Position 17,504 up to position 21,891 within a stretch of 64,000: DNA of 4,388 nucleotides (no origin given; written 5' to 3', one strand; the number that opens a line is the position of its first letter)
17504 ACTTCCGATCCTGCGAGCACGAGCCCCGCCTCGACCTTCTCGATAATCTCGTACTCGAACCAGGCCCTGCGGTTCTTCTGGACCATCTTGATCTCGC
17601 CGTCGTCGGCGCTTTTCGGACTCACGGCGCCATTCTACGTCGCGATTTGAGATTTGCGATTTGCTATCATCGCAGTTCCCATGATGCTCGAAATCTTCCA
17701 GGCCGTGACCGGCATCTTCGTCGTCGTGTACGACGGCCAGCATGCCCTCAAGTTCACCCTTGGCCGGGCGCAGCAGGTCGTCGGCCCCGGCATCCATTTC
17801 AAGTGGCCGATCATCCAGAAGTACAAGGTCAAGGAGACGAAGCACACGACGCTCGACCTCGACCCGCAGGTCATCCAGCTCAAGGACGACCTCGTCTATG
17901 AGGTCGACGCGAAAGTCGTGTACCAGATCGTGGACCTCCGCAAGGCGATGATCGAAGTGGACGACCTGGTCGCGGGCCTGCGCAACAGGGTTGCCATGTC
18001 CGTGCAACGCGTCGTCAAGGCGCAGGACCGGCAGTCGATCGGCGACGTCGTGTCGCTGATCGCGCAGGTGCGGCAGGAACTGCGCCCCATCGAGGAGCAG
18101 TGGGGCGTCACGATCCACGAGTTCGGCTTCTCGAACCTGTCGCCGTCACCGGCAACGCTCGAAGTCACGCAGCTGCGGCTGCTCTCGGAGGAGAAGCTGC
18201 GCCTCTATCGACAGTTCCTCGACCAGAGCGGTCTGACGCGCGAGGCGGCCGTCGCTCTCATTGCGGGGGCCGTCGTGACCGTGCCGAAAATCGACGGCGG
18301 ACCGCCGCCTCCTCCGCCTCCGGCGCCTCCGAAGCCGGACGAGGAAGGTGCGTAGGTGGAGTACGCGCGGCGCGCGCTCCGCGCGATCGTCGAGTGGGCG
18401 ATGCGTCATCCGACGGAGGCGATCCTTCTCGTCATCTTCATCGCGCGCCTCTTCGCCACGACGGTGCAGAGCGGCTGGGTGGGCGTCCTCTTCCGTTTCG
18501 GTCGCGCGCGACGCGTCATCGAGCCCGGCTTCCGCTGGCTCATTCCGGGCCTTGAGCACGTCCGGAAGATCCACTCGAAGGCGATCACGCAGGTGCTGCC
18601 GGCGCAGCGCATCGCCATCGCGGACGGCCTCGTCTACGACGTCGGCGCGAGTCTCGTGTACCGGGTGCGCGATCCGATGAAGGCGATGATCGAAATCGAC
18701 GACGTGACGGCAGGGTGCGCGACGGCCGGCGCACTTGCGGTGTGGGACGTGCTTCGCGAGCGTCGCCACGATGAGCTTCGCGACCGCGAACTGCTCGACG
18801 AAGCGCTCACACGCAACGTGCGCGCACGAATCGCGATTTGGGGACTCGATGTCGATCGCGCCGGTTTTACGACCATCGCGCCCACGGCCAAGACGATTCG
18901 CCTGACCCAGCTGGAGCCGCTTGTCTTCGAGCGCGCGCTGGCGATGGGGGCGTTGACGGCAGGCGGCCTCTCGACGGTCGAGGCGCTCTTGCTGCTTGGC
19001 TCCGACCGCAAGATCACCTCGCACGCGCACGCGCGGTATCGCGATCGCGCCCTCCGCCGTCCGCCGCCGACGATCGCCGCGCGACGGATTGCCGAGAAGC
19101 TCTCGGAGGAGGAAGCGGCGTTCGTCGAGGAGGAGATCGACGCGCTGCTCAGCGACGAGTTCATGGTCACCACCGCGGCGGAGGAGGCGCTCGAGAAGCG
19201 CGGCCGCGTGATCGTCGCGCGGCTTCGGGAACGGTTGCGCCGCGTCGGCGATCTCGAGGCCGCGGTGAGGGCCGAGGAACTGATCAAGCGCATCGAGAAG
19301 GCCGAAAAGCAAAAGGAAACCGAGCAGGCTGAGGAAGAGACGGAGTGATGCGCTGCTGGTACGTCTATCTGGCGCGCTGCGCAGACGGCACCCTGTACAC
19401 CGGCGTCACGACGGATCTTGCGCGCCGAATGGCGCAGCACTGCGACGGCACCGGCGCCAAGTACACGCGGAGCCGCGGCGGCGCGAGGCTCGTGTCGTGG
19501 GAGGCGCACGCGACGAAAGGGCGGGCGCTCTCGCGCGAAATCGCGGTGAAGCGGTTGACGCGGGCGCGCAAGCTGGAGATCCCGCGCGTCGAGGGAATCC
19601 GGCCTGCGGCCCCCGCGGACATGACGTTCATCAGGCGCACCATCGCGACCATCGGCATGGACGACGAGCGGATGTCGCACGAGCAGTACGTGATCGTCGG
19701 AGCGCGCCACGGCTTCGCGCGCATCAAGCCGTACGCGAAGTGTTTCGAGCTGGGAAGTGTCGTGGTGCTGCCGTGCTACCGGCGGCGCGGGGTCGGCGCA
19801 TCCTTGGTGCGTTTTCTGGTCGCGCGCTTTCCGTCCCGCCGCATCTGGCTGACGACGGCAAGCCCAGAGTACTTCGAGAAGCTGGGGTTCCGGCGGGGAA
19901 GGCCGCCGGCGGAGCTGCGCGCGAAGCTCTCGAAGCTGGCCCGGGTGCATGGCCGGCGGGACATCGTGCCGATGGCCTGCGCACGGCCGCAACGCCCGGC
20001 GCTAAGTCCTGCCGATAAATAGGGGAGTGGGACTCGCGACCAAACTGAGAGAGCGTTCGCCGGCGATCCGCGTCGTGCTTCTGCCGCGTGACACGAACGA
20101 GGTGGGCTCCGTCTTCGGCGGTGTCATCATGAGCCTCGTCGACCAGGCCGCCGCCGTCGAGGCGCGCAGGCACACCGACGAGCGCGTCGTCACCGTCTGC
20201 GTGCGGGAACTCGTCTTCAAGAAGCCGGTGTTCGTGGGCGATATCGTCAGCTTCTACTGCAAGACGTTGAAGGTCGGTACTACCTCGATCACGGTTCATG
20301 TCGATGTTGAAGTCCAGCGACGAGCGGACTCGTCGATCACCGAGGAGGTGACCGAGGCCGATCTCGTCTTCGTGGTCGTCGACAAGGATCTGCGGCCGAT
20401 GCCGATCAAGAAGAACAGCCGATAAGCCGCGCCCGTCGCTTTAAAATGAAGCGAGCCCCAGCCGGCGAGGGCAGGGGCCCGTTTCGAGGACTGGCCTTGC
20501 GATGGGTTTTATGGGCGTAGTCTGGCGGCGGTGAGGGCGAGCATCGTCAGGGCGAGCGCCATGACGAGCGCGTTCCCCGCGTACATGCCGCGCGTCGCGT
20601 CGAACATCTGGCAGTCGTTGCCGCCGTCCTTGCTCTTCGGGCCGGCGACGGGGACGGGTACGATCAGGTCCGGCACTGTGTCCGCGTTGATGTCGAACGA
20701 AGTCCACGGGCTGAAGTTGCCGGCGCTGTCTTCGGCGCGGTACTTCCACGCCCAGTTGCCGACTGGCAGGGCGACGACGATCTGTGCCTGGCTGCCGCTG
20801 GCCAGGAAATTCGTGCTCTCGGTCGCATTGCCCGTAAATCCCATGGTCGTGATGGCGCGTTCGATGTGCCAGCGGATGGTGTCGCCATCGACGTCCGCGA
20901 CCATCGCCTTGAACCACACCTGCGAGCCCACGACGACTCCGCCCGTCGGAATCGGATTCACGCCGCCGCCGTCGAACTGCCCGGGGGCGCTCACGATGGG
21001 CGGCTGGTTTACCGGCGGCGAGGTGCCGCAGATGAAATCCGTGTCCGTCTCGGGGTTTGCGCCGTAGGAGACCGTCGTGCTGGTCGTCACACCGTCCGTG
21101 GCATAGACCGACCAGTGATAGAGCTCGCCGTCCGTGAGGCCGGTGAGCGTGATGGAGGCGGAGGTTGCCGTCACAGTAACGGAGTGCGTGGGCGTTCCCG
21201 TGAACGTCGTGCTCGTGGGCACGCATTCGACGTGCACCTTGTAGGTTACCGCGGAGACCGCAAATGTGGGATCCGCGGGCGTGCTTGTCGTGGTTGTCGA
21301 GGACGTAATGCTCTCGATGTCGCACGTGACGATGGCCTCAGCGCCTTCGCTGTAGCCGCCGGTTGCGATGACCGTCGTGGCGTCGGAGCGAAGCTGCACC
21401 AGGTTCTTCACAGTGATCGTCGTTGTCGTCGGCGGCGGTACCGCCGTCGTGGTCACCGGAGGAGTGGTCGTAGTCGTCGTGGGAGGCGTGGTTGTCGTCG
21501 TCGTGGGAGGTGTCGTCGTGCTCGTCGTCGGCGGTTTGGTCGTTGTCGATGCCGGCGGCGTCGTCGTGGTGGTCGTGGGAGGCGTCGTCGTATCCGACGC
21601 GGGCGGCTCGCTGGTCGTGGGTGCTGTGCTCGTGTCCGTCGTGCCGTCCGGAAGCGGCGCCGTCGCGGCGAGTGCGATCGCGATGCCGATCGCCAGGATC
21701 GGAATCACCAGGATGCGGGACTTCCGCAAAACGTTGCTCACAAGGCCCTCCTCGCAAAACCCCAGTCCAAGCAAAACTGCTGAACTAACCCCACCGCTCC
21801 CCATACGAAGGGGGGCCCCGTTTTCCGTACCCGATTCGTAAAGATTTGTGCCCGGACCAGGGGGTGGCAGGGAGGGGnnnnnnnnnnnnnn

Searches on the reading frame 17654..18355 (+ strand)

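Call 52: search_protein_families(library=pfam, proteins=[window:17654-18355:+], max_evalue=0.001)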
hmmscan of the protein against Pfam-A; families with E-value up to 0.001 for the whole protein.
window:17654-18355:+ (233 aa): 1 family
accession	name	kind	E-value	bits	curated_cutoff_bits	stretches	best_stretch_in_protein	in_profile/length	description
PF01145.31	Band_7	-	1.4e-17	64.8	23.6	1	25-181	3-164/176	SPFH domain / Band 7 family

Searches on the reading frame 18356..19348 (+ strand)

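Call 53: search_protein_families(library=pfam, proteins=[window:18356-19348:+], max_evalue=0.001)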
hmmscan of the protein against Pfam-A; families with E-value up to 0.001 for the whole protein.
window:18356-19348:+ (330 aa): 1 family
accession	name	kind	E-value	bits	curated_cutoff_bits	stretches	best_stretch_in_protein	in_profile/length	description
PF01145.31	Band_7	-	5e-15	56.4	23.6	1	36-181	2-152/176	SPFH domain / Band 7 family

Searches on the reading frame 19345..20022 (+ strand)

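Call 53: search_protein_families(library=pfam, proteins=[window:19345-20022:+], max_evalue=0.001)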
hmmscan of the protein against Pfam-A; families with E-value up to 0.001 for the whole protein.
window:19345-20022:+ (225 aa): 3 families
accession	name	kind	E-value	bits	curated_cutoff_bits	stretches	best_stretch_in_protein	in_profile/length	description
PF01541.30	GIY-YIG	-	1.2e-16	61.2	22.6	1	4-76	1-76/78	GIY-YIG catalytic domain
PF13508.13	Acetyltransf_7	-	4.6e-08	33.8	27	1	116-183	6-83/84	Acetyltransferase (GNAT) domain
PF00583.31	Acetyltransf_1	-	9.9e-08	32.7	20.7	1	123-182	46-116/116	Acetyltransferase (GNAT) family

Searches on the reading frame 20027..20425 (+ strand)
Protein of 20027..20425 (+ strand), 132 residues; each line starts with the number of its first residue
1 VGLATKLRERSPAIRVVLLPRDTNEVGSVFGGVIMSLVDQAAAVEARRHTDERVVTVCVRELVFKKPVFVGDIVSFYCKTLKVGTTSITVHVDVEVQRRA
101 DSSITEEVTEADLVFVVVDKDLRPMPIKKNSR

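Call 53: search_protein_families(library=pfam, proteins=[window:20027-20425:+], max_evalue=0.001)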
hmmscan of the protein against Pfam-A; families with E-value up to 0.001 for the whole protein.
window:20027-20425:+ (132 aa): 1 family
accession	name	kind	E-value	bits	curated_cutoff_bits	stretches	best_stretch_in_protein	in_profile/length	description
PF03061.28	4HBT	-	1.5e-14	54.4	20.6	1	27-97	2-73/79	Thioesterase superfamily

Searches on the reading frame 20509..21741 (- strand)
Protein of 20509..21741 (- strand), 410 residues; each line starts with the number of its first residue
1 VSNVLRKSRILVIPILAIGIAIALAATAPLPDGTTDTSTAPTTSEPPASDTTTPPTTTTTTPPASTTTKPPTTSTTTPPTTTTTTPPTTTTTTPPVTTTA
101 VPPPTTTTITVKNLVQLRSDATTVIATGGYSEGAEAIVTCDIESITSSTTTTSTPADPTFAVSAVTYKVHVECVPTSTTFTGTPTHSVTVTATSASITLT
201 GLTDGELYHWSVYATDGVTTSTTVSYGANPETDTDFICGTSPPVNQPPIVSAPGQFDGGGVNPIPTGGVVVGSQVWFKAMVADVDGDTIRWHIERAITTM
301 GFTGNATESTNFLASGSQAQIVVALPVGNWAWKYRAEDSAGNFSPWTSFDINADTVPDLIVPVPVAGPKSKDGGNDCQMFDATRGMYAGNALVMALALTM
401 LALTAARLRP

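Call 8: search_protein_families(library=pfam, proteins=[window:20509-21741:-], max_evalue=0.01)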
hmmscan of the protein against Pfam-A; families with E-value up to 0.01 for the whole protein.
window:20509-21741:- (410 aa): 0 families

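Call 9: search_protein_families(library=ncbifam, proteins=[window:20509-21741:-], max_evalue=0.1)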
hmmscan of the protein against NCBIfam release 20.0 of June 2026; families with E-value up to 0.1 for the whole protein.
window:20509-21741:- (410 aa): 0 families

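Call 110: predict_structure(alignment_id=A8)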
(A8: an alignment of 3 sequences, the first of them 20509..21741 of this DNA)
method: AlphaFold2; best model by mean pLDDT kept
length: 410 residues; sequences in the alignment: 3
mean_pLDDT: 39.0   pTM: 0.26
mean pLDDT of the five models: 39.0, 37.4, 36.6, 34.0, 33.1
residues with pLDDT >= 90: 0; 70-90: 0; 50-70: 36; < 50: 374
segments of 3 or more residues with pLDDT < 50: 1-14, 23-40, 42-45, 48-54, 56-62, 64-69, 71-78, 80-84, 86-292, 296-329, 337-348, 350-358, 362-392, 394-396, 407-410
pLDDT, mean of each block of 10 residues (from residue 1): 44 49 46 35 44 42 43 44 44 43 30 26 32 30 32 32 35 42 45 44 41 40 35 28 25 26 28 39 41 45 39 39 47 50 47 43 38 31 35 49 49
secondary structure, 60 per line:
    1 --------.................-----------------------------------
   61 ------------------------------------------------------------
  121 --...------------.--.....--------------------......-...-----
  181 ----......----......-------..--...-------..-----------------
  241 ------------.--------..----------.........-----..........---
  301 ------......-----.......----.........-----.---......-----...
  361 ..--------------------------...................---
elements in order: H9-25 E123-125 E141-145 E166-171 E173-175 E185-190 E195-200 E212-214 E274-282 E288-297 E307-312 E318-324 E329-337 E347-352 E358-362 H389-407

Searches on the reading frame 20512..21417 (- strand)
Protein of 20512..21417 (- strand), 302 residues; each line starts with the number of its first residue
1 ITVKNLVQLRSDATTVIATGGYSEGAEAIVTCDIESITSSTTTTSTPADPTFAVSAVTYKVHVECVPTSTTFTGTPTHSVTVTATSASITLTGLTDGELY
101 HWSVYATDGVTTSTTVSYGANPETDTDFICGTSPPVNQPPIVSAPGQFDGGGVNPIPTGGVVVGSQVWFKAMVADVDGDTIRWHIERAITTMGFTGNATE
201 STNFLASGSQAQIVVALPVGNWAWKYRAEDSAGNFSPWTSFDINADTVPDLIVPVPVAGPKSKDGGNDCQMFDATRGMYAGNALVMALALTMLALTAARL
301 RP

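Call 91: find_homologous_proteins(query=window:20512-21417:-, max_evalue=0.001)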
Query seq(302 aa) (302 aa): 3 proteins with E <= 0.001 among 8000 candidates.
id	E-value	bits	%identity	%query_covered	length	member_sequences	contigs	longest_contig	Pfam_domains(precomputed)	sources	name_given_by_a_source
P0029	4.4e-194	662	100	100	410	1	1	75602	-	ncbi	-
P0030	8.8e-130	451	70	99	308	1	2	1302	-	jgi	jgi:hypothetical protein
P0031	3.0e-88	314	55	95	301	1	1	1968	-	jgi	-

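Call 92: find_encoding_contigs(protein=P0031, flank=5000)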
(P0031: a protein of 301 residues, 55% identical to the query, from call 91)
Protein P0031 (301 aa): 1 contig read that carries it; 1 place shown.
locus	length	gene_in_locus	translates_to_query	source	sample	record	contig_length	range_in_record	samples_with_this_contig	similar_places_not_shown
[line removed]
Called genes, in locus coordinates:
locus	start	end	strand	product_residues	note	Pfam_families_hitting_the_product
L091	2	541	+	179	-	?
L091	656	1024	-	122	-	-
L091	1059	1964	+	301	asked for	-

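Call 93: find_encoding_contigs(protein=P0030, flank=5000)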
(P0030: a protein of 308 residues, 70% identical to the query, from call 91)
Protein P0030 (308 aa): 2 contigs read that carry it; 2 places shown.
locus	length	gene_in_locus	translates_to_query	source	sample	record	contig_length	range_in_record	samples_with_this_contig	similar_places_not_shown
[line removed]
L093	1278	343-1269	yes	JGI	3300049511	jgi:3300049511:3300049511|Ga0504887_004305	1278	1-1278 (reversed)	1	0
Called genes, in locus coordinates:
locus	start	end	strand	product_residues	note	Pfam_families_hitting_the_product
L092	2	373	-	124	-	?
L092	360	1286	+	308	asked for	-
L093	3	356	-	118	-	?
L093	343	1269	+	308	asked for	-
